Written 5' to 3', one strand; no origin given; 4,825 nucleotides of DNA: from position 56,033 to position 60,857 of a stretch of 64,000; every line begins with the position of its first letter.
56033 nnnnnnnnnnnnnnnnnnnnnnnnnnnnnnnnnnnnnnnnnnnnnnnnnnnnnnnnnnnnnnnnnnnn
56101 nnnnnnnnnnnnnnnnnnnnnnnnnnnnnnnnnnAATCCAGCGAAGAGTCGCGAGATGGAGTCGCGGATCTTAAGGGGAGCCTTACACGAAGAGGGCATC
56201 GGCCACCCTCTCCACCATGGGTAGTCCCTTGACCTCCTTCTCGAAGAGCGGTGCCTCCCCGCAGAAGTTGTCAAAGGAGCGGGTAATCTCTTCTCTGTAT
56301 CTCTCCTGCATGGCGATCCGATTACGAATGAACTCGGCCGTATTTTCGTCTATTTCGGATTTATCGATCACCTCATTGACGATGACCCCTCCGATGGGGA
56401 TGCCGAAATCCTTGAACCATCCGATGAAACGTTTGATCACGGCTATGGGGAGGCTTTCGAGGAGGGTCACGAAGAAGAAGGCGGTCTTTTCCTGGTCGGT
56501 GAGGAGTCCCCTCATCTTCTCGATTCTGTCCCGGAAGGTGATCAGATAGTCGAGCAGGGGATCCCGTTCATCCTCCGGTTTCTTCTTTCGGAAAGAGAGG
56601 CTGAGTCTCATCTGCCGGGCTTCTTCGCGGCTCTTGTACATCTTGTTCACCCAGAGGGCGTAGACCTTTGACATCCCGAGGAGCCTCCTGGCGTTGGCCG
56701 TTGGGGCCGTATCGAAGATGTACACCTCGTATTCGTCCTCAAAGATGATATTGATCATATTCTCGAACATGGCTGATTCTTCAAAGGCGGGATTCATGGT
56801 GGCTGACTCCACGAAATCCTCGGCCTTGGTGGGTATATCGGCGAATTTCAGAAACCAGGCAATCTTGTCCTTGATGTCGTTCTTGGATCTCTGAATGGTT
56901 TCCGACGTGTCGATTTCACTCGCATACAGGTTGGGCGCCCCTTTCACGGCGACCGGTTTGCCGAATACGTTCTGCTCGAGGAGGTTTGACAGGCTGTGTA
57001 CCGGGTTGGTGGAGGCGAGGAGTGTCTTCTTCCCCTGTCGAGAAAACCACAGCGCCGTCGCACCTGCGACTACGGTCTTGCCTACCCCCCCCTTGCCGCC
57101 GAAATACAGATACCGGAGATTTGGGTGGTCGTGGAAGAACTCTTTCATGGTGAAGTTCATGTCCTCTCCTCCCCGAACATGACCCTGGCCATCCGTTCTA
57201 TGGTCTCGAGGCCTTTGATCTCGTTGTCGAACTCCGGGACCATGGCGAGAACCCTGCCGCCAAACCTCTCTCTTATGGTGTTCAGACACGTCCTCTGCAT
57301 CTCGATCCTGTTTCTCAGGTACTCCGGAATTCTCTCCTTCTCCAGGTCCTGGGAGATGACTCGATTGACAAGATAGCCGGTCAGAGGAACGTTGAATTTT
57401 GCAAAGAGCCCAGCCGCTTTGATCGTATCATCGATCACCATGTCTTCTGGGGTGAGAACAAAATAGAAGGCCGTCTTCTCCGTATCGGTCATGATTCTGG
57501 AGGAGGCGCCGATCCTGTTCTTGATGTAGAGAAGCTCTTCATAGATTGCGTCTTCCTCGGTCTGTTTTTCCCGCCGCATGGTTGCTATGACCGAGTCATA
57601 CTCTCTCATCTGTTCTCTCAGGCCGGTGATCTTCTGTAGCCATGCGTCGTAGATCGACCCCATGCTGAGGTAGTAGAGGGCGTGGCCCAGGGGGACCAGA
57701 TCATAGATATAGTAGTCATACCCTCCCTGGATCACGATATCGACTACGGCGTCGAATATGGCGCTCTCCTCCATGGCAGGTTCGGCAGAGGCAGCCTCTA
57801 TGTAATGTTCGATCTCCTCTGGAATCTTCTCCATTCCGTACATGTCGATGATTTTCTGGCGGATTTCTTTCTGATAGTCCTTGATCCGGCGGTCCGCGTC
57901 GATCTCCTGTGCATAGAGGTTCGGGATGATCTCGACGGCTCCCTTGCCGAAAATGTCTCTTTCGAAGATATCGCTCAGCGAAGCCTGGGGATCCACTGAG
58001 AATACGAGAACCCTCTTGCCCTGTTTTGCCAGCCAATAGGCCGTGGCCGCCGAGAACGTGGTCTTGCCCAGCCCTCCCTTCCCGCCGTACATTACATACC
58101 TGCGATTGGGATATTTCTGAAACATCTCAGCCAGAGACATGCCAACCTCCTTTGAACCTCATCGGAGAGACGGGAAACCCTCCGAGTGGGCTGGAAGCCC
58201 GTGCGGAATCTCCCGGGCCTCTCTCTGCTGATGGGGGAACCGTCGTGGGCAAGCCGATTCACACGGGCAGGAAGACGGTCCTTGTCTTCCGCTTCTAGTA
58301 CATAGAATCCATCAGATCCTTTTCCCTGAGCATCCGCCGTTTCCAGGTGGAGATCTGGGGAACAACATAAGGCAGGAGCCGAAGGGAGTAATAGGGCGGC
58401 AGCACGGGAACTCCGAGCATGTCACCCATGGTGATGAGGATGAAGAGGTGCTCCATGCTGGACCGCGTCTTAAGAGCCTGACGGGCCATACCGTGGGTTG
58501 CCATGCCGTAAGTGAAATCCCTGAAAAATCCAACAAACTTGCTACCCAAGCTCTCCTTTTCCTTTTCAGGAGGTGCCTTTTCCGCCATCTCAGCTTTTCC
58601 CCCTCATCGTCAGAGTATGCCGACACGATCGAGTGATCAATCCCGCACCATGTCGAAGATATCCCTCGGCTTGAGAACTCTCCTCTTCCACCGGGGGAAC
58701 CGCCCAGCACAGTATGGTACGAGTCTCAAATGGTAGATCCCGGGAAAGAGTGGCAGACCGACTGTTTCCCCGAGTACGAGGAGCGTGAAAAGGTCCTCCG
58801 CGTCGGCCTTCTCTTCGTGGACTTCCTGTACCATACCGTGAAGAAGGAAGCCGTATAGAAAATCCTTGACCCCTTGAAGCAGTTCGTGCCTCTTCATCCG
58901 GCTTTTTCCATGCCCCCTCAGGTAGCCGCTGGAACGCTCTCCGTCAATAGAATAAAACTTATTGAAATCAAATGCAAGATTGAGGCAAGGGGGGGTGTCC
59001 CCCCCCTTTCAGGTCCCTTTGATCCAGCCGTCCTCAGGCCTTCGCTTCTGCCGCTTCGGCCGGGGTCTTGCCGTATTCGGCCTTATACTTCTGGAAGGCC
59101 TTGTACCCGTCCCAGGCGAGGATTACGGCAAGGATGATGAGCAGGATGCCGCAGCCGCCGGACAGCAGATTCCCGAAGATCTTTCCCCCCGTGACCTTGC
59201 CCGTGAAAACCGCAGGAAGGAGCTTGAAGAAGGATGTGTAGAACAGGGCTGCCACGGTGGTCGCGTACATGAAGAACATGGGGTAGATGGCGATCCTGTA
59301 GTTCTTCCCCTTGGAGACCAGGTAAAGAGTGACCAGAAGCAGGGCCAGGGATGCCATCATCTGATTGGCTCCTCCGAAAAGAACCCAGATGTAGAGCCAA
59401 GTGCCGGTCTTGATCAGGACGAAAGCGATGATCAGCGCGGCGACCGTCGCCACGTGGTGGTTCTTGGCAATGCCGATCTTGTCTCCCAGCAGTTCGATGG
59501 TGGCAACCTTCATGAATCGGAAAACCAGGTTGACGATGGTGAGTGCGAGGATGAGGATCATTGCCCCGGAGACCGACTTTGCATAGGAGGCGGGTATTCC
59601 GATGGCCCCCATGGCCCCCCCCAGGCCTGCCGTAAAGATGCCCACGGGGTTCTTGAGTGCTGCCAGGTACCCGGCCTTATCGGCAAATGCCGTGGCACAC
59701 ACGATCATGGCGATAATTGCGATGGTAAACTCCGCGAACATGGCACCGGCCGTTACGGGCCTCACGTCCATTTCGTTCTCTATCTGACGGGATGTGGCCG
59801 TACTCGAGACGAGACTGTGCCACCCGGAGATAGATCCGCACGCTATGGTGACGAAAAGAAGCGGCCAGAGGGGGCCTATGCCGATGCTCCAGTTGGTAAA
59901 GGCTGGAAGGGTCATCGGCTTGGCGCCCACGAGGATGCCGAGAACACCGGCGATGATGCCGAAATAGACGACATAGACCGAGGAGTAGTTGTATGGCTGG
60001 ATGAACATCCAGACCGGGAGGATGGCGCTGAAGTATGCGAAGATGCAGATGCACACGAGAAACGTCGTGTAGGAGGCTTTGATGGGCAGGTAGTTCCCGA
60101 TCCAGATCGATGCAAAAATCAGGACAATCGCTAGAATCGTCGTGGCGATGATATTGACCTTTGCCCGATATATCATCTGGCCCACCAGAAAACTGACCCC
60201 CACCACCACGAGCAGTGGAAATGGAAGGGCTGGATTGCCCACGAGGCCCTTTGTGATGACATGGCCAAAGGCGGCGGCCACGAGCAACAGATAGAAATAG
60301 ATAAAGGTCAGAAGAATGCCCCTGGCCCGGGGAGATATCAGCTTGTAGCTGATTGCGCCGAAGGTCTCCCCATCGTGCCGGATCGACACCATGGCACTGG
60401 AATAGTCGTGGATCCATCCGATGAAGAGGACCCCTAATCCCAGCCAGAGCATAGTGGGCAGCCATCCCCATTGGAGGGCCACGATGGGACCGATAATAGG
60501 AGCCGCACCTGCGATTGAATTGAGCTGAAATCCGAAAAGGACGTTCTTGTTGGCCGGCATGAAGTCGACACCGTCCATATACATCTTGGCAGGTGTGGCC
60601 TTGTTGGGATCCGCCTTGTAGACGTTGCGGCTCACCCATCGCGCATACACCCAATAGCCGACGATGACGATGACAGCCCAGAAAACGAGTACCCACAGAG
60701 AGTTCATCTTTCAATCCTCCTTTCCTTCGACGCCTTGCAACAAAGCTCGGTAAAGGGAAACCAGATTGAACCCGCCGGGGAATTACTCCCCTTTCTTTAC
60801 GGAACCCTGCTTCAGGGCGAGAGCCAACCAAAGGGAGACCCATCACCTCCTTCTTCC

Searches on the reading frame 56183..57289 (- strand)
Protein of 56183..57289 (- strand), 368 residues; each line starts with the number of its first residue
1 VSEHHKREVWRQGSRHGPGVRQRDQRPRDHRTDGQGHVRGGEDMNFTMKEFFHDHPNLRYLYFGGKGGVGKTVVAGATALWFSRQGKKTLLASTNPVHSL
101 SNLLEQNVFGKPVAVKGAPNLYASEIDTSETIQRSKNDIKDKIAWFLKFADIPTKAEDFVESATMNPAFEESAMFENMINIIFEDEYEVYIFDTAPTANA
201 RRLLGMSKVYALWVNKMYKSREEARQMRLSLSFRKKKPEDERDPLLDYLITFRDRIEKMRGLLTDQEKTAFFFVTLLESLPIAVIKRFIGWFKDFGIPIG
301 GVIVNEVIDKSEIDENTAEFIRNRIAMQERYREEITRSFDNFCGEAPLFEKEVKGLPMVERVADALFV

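Call 84: search_protein_families(library=pfam, proteins=[window:56183-57289:-], max_evalue=0.0001)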
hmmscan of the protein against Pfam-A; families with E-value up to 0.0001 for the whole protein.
window:56183-57289:- (368 aa): 3 families
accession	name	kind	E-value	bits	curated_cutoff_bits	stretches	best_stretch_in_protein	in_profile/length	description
PF02374.21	ArsA_ATPase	-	4.4e-66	223.6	24.3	1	59-366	2-303/305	Anion-transporting ATPase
PF01656.29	CbiA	-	2.1e-08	34.6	25.4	0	63-102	4-43/125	CobQ/CobB/MinD/ParA nucleotide binding domain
PF13614.12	AAA_31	-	4.2e-05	24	27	1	66-200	10-131/177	AAA domain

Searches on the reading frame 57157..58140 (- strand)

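Call 84: search_protein_families(library=pfam, proteins=[window:57157-58140:-], max_evalue=0.0001)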
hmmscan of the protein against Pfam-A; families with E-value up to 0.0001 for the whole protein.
window:57157-58140:- (327 aa): 5 families
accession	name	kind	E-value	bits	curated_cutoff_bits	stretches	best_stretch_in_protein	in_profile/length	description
PF02374.21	ArsA_ATPase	-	2.1e-66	224.7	24.3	1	14-321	2-303/305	Anion-transporting ATPase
PF01656.29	CbiA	-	1.7e-14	54.3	25.4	1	17-291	3-111/125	CobQ/CobB/MinD/ParA nucleotide binding domain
PF13614.12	AAA_31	-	2.6e-11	44.2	27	1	17-151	6-128/177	AAA domain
PF10609.15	ParA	-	2.4e-07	30.9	27.1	0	16-50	7-41/246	NUBPL iron-transfer P-loop NTPase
PF00142.24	Fer4_NifH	-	7.2e-06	26.1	25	1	16-54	4-41/271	4Fe-4S iron sulfur cluster binding proteins, NifH/frxC family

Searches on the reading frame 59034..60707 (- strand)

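Call 84: search_protein_families(library=pfam, proteins=[window:59034-60707:-], max_evalue=0.0001)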
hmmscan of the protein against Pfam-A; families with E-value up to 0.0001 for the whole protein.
window:59034-60707:- (557 aa): 1 family
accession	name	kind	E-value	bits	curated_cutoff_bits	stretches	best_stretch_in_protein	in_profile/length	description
PF02554.20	CstA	-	7.8e-116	388.4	27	2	2-339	1-353/560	Carbon starvation protein CstA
